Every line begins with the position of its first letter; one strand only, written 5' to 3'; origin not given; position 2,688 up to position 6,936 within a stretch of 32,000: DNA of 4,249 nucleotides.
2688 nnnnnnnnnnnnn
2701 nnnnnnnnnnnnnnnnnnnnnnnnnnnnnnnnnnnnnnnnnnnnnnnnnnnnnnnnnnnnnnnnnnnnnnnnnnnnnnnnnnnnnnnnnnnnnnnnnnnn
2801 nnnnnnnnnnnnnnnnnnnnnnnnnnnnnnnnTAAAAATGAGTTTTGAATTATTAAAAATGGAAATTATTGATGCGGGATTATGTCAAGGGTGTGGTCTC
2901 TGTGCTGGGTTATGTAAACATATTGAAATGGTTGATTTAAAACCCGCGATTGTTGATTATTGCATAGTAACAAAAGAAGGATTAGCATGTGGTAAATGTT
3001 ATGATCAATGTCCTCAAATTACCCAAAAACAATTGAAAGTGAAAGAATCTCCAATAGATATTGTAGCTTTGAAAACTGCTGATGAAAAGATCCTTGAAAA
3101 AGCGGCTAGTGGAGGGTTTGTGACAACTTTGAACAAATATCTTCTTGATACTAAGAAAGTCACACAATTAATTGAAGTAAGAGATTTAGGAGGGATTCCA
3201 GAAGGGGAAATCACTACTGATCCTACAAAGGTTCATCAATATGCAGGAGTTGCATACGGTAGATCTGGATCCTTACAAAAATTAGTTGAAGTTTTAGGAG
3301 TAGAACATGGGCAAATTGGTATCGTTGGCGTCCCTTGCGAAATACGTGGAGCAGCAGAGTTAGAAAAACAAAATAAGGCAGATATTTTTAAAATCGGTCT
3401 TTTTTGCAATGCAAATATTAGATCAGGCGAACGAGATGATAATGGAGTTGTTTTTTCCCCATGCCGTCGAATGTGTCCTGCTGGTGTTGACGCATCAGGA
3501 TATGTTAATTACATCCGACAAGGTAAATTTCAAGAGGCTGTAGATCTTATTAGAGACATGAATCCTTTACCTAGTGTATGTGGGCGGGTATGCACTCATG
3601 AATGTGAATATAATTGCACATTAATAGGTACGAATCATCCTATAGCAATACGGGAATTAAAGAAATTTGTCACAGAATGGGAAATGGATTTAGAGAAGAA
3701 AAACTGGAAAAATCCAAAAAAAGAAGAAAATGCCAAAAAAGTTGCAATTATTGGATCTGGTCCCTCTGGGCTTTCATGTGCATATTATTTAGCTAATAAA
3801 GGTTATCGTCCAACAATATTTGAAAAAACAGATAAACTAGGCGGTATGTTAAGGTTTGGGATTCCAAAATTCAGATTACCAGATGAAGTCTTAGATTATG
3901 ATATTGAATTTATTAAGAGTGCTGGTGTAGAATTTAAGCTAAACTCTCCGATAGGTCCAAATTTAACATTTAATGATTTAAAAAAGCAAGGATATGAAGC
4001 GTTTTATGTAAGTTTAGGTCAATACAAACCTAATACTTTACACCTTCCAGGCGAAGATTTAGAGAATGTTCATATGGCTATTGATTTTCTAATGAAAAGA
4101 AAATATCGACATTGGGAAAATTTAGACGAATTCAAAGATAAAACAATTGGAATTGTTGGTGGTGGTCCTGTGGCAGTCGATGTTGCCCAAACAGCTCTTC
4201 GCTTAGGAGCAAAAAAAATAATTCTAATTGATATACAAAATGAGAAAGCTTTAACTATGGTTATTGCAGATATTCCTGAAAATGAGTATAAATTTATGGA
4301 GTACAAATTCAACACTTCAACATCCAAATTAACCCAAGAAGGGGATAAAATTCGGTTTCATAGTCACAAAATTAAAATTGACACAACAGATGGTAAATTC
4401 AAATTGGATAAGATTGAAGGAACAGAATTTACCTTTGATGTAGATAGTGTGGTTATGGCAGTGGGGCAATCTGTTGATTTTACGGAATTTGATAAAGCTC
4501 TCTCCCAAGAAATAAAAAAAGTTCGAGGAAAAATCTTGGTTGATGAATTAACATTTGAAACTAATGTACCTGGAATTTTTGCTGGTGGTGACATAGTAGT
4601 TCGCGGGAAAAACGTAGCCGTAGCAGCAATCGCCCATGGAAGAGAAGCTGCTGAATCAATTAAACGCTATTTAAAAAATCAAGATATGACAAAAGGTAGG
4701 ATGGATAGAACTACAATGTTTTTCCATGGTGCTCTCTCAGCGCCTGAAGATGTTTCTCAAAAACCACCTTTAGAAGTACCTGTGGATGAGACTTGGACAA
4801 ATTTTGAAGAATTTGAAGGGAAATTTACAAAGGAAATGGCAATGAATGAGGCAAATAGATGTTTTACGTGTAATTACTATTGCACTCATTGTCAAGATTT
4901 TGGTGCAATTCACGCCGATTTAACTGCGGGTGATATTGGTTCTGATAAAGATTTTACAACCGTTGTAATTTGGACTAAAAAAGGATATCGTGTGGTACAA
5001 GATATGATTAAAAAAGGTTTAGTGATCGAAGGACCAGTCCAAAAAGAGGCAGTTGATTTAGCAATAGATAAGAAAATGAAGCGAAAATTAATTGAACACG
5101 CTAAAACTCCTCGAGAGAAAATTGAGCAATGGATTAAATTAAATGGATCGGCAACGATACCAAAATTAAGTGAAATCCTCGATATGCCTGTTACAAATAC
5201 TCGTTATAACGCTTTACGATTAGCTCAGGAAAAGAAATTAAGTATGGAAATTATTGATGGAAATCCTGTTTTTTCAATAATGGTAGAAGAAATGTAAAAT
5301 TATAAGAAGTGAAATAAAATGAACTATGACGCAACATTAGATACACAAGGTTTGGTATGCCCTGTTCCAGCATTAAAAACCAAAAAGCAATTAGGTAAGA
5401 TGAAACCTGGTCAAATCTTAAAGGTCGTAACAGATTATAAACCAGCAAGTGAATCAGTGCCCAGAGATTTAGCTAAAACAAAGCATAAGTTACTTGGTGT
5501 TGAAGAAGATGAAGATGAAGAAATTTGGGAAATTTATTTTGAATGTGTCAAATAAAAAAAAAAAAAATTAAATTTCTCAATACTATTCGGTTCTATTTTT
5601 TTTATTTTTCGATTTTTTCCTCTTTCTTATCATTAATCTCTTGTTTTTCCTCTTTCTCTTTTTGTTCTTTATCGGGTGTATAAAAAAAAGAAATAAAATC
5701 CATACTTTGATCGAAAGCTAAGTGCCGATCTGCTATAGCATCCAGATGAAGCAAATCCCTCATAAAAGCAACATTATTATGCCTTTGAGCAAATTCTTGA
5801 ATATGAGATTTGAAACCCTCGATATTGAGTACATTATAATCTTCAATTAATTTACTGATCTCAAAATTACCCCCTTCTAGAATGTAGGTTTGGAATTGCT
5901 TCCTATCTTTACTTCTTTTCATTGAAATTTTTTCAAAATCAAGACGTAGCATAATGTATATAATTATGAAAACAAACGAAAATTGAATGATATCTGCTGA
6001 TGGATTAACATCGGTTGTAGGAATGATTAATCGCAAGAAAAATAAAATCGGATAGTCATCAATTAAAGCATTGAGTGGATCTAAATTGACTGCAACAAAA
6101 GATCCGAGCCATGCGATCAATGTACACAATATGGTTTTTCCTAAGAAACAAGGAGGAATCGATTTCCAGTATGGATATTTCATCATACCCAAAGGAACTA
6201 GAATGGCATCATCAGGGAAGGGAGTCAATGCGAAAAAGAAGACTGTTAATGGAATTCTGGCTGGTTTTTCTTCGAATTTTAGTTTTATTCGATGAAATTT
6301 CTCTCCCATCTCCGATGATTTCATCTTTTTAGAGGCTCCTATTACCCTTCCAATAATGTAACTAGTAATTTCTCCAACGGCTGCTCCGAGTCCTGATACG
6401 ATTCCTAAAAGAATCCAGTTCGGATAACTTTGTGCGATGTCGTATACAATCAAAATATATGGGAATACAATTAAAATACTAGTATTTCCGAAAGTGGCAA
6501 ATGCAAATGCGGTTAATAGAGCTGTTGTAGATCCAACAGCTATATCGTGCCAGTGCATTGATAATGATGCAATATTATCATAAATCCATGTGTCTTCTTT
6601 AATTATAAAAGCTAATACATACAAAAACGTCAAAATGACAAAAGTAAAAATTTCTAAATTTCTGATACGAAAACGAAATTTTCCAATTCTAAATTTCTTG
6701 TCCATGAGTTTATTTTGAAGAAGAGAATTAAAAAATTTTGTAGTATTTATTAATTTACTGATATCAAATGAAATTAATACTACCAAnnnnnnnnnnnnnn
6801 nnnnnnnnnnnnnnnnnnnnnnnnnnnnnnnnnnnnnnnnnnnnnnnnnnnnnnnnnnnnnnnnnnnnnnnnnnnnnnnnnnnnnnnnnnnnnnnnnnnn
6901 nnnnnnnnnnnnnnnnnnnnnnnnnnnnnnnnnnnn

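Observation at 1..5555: Mvh/Hdr-style operon in which a flavoprotein, not a [NiFe] large subunit, follows the hydrogenase small-subunit-like gene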

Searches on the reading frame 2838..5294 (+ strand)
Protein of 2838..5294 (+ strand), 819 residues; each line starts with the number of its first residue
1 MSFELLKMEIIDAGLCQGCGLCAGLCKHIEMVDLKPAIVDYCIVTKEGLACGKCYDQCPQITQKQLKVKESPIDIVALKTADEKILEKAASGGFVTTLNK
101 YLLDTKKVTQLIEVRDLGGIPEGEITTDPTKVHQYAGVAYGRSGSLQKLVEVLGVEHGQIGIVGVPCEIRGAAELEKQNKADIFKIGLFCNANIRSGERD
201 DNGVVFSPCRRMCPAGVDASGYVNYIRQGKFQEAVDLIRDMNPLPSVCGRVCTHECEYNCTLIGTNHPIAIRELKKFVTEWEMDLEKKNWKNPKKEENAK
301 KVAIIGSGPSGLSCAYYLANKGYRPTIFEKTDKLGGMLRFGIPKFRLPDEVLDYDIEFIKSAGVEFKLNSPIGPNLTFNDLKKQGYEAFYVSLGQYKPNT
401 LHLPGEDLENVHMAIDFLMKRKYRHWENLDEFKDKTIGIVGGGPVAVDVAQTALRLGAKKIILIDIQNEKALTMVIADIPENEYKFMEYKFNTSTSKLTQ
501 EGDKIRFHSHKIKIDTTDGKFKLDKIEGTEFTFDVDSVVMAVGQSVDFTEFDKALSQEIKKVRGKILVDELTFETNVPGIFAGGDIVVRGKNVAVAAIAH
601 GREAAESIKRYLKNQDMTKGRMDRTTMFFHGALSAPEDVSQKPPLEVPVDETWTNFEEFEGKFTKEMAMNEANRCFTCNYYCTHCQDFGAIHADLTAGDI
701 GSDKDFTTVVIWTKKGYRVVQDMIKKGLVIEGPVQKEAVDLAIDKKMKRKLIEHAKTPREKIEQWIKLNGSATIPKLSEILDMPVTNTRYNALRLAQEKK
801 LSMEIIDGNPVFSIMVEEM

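Call 7: search_protein_families(library=pfam, proteins=[window:2838-5294:+], max_evalue=0.01)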
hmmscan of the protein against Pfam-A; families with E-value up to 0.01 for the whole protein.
window:2838-5294:+ (819 aa): 20 families
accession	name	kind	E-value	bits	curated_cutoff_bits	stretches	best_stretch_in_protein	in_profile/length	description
PF07992.20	Pyr_redox_2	-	1.8e-26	93.7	26.1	1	300-601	1-291/291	Pyridine nucleotide-disulphide oxidoreductase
PF14691.11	Fer4_20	-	5.3e-25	87.9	25.8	2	208-284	31-110/113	Dihydroprymidine dehydrogenase domain II, 4Fe-4S cluster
PF04432.18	FrhB_FdhB_C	-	2e-17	63.9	23.3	2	664-734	79-147/150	Coenzyme F420 hydrogenase/dehydrogenase, beta subunit C terminus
PF13738.12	Pyr_redox_3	-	2.5e-16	60.3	30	1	391-584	130-305/305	Pyridine nucleotide-disulphide oxidoreductase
PF13450.12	NAD_binding_8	-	4.2e-11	43.4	21.9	1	304-341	1-38/68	NAD(P)-binding Rossmann-like domain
PF00070.33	Pyr_redox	-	1.8e-09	38.4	22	1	301-335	1-35/82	Pyridine nucleotide-disulphide oxidoreductase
PF01593.30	Amino_oxidase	-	1.1e-08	35.3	19.8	1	310-336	2-28/443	Flavin containing amine oxidoreductase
PF01266.30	DAO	-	1.5e-08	35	27.9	1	301-335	1-35/353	FAD dependent oxidoreductase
PF04422.18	FrhB_FdhB_N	-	1.6e-08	35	22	1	78-143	4-71/78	Coenzyme F420 hydrogenase/dehydrogenase, beta subunit N-term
PF00743.25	FMO-like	-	3.9e-08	32.6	22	1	299-340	1-42/532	Flavin-binding monooxygenase-like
PF01946.23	Thi4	-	1.9e-06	27.8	26.2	1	301-338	19-57/235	Thi4 family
PF02826.25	2-Hacid_dh_C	-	1.9e-05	24.5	25.1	0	416-469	16-70/178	D-isomer specific 2-hydroxyacid dehydrogenase, NAD binding domain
PF12831.13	FAD_oxidored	-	3e-05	23.9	27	1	302-338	2-38/416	FAD dependent oxidoreductase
PF03486.20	HI0933_like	-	0.00012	22.1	50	1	301-336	2-37/244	HI0933-like protein Rossmann domain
PF00890.30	FAD_binding_2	-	0.00018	21.3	20.4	1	302-339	2-39/414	FAD binding domain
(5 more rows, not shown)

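Call 8: search_protein_families(library=ncbifam, proteins=[window:2838-5294:+], max_evalue=0.01)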
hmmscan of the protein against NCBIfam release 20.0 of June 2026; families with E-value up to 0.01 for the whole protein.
window:2838-5294:+ (819 aa): 99 families (the best 25 are shown)
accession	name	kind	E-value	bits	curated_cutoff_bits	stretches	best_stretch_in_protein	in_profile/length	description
NF009410.0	PRK12771.1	subfamily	4.8e-116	388.6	516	1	205-686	46-521/566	NAD(P)-binding protein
NF009454.0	PRK12814.1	equivalog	1.1e-96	324.7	916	1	203-683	98-575/657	putative NADPH-dependent glutamate synthase small subunit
NF010590.0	PRK13984.1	equivalog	2e-88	297.1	946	1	206-616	195-610/611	putative oxidoreductase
NF009414.0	PRK12778.1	equivalog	6.3e-87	292.5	1103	1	173-614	304-751/752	bifunctional dihydroorotate dehydrogenase B NAD binding subunit/NADPH-dependent glutamate synthase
TIGR01316.1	gltA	equivalog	2.4e-84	283.7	471.75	1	207-612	36-449/449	NADPH-dependent glutamate synthase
TIGR03315.1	Se_ygfK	equivalog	8.6e-82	275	835.3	1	206-693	444-901/1012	putative selenate reductase subunit YgfK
TIGR01318.1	gltD_gamma_fam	subfamily_domain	1.1e-75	255.1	482.95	1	208-613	49-466/467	glutamate synthase, small subunit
TIGR01317.1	GOGAT_sm_gam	subfamily_domain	2.2e-67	228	447.7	1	201-614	46-480/485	glutamate synthase small subunit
NF009408.0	PRK12769.1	equivalog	1.9e-62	211.4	1003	1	209-616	236-655/659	formate-dependent uric acid utilization protein AegA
NF009415.0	PRK12779.1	equivalog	6.5e-59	199.7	1519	1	212-613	213-627/944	putative bifunctional glutamate synthase subunit beta/2-polyprenylphenol hydroxylase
NF009413.0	PRK12775.1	equivalog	1e-56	192.4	1895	1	207-617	339-759/1006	putative trifunctional 2-polyprenylphenol hydroxylase/glutamate synthase subunit beta/ferritin domain-containing protein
NF045663.1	diclust_near_Sec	equivalog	5.8e-53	180.1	530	2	208-400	19-203/759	pyridine nucleotide-disulfide oxidoreductase/dicluster-binding protein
NF009409.0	PRK12770.1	subfamily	7.9e-52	176.5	343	1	293-617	12-355/360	putative glutamate synthase subunit beta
NF009451.0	PRK12809.1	equivalog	4e-51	174.1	1154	1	208-609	218-631/639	formate-dependent uric acid utilization protein YgfT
NF006807.0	PRK09325.1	subfamily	1.5e-21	76.8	269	2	678-758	190-270/283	coenzyme F420-reducing hydrogenase subunit beta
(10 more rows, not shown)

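Call 42: search_solved_structures(query=window:2838-5294:+, max_evalue=0.001, show_alignments=0)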
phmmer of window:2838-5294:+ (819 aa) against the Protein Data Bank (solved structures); distinct sequences matched with E-value up to 0.001: 112 (the best 60 are shown).
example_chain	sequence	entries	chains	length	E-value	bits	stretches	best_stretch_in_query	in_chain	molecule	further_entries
9bov_A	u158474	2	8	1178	1.1e-85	291.4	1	203-681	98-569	Molybdopterin oxidoreductase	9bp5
9n5u_A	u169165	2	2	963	4.1e-83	282.9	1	200-615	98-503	NfnA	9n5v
8oh5_C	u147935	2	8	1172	8.2e-69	235.6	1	200-680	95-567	Formate dehydrogenase-O, major subunit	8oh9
4ylf_B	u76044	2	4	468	1.6e-65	224.6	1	207-614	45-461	Dihydropyrimidine dehydrogenase subunit A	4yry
5jca_L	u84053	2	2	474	4.3e-61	210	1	194-614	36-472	NADH-dependent Ferredoxin:NADP Oxidoreductase (NfnI) subunit alpha | NADH-dependent Ferredoxin:NADP Oxidoreductase subunit alpha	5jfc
5vj7_A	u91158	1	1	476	1e-58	202.2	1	193-614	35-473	Oxidoreductase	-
6s6s_G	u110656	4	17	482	3.8e-54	187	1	173-614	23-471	Glutamate synthase [NADPH] small chain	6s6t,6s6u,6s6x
2vdc_G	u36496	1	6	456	7.2e-53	182.8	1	193-614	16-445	GLUTAMATE SYNTHASE [NADPH] SMALL CHAIN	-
7mfm_I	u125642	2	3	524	5e-49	170.1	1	225-622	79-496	Glutamate synthase (NADPH) small chain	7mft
1gt8_A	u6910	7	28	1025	1.2e-39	139.1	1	207-615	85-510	DIHYDROPYRIMIDINE DEHYDROGENASE | Dihydropyrimidine dehydrogenase [NADP(+)]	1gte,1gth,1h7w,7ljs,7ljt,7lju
7m31_A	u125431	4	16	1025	1.2e-39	139.1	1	207-615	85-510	Dihydropyrimidine dehydrogenase [NADP(+)]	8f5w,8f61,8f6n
1h7x_A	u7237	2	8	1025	1.2e-39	139.1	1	207-615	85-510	DIHYDROPYRIMIDINE DEHYDROGENASE | Dihydropyrimidine dehydrogenase [NADP(+)]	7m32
8rja_E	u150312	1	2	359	1.9e-24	88.8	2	3-174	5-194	Coenzyme F420 hydrogenase/dehydrogenase, beta subunit C terminus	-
7np8_A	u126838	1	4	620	3.2e-20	74.8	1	7-176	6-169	Coenzyme F420-dependent sulfite reductase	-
7npa_A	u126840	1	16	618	4.1e-19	71.2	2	8-176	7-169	Coenzyme F420-dependent sulfite reductase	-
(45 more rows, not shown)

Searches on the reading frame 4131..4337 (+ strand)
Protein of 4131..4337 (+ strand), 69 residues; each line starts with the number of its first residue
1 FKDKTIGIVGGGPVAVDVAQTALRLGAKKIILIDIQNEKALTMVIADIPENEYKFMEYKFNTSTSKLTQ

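Call 81: search_solved_structures(query=window:4131-4337:+, max_evalue=1, show_alignments=5)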
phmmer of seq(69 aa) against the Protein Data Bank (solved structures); distinct sequences matched with E-value up to 1: 48.
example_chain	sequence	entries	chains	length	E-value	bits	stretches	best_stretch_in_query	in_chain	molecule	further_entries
9bov_A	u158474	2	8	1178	4.3e-05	26.7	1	6-58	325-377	Molybdopterin oxidoreductase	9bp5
9n5u_A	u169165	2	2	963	8e-05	25.9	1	4-63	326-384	NfnA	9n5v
5jca_L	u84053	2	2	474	0.00011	25.4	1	4-58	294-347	NADH-dependent Ferredoxin:NADP Oxidoreductase (NfnI) subunit alpha | NADH-dependent Ferredoxin:NADP Oxidoreductase subunit alpha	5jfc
4ylf_B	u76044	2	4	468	0.00029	24.1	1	4-40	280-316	Dihydropyrimidine dehydrogenase subunit A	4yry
8oh5_C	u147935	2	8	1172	0.0013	22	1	7-34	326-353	Formate dehydrogenase-O, major subunit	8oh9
5vj7_A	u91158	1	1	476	0.0035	20.7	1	4-58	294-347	Oxidoreductase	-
4zn0_A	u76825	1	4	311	0.0057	20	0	8-53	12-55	Thioredoxin reductase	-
1h7x_A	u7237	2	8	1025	0.018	18.5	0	7-34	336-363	DIHYDROPYRIMIDINE DEHYDROGENASE | Dihydropyrimidine dehydrogenase [NADP(+)]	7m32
7m31_A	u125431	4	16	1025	0.018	18.5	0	7-34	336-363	Dihydropyrimidine dehydrogenase [NADP(+)]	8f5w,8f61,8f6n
1gt8_A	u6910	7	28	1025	0.018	18.5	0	7-34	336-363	DIHYDROPYRIMIDINE DEHYDROGENASE | Dihydropyrimidine dehydrogenase [NADP(+)]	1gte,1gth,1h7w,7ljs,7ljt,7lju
5m5j_A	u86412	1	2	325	0.019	18.4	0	5-40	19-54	Thioredoxin reductase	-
4a2c_A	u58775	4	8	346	0.029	17.8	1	3-40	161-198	GALACTITOL-1-PHOSPHATE 5-DEHYDROGENASE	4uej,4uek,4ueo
3r9u_A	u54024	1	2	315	0.045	17.2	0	6-34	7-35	Thioredoxin reductase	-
3d8x_A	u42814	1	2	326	0.047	17.2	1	1-61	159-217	Thioredoxin reductase 1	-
3itj_A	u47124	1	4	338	0.053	17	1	1-61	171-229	Thioredoxin reductase 1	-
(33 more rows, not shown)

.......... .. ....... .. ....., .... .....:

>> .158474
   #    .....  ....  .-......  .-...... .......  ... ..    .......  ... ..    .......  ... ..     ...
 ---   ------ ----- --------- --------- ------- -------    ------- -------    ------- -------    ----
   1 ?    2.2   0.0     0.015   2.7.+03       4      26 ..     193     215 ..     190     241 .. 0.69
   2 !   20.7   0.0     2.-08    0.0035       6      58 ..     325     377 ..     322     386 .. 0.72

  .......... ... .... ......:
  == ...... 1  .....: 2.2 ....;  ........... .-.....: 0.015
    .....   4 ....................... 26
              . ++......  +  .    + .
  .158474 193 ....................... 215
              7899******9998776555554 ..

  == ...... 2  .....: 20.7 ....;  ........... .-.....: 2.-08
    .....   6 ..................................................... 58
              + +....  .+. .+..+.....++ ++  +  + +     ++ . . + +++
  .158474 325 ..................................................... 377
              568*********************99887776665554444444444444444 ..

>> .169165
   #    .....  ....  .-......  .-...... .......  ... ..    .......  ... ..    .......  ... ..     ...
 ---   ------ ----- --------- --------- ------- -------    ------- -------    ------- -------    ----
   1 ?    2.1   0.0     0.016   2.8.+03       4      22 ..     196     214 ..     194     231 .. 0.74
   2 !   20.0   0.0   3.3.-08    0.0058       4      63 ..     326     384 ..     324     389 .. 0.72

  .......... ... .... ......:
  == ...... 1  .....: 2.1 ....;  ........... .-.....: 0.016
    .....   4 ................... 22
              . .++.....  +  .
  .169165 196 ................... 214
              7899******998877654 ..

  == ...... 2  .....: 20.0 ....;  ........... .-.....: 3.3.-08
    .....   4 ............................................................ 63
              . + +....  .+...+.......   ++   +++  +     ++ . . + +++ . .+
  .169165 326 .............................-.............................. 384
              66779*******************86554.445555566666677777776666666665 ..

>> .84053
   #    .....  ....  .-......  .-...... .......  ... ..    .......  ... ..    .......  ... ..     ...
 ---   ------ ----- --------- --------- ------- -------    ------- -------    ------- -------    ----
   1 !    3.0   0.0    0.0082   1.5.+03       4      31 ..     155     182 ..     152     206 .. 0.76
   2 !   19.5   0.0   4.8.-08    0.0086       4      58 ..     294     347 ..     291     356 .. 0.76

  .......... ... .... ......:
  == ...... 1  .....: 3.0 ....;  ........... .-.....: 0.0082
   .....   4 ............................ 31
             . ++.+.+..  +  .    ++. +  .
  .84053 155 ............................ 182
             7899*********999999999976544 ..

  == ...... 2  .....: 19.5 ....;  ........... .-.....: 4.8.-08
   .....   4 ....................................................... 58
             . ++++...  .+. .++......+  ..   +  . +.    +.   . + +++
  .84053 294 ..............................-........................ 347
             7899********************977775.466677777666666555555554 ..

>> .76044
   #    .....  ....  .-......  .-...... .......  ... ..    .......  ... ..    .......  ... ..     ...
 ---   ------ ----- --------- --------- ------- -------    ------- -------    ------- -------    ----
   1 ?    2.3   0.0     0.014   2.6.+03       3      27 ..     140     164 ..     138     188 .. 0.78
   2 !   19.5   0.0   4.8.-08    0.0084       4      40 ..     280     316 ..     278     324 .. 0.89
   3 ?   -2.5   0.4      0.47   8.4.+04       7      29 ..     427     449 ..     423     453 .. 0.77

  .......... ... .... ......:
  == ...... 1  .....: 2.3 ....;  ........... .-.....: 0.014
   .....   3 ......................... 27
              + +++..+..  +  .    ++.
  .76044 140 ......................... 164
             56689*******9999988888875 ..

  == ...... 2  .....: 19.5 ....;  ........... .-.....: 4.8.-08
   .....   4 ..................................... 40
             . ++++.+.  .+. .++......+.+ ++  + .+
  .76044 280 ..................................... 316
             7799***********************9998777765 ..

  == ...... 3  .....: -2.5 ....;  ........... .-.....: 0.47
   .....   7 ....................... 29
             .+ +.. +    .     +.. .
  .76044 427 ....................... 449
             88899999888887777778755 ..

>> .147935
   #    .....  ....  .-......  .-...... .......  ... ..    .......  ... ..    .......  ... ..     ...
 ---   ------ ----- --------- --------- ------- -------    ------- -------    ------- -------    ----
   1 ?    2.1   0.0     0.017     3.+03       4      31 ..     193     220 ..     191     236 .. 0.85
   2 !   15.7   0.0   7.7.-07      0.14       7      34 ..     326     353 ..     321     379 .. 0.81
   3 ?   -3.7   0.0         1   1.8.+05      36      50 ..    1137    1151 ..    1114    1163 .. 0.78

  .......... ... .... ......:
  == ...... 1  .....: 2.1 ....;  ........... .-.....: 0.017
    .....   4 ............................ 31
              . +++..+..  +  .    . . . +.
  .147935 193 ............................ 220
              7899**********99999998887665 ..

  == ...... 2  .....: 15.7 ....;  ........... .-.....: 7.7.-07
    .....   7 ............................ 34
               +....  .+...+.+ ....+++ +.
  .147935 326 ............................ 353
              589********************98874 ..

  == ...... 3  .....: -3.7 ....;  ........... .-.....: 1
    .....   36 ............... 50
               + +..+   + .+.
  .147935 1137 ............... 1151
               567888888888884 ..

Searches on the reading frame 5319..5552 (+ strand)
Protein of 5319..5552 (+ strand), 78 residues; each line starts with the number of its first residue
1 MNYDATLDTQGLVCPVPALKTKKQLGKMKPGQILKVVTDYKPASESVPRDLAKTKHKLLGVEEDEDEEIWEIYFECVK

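Call 7: search_protein_families(library=pfam, proteins=[window:5319-5552:+], max_evalue=0.01)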
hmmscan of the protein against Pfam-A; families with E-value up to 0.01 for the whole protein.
window:5319-5552:+ (78 aa): 1 family
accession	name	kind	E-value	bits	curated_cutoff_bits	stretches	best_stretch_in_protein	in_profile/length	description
PF01206.22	TusA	-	1.6e-21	76.3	28.6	1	6-73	2-67/70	Sulfurtransferase TusA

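Call 8: search_protein_families(library=ncbifam, proteins=[window:5319-5552:+], max_evalue=0.01)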
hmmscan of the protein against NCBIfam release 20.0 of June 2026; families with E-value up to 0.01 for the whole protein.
window:5319-5552:+ (78 aa): 4 families
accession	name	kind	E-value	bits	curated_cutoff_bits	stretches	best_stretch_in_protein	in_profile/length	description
NF008242.0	PRK11018.1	equivalog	1.9e-11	43.5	79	1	3-64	7-68/78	sulfurtransferase-like selenium metabolism protein YedF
NF001423.0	PRK00299.1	equivalog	4.7e-09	35.9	78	1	2-65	7-70/82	sulfurtransferase TusA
TIGR03527.1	selenium_YedF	equivalog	8e-08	32.4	110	1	7-69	1-62/194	sulfurtransferase-like selenium metabolism protein YedF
NF041048.1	TusA_like_YeeD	exception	0.00017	21.2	147.5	1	7-58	4-55/72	thiosulfate utilization sulfurtransferase TsuB/YeeD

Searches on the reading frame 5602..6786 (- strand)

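Call 10: search_protein_families(library=pfam, proteins=[window:5602-6786:-], max_evalue=0.001)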
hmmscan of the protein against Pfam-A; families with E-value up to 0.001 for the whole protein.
window:5602-6786:- (394 aa): 1 family
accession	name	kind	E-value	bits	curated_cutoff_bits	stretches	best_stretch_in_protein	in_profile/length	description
PF09335.16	VTT_dom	-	1.7e-11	45.1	33.9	1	123-229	15-122/123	VTT domain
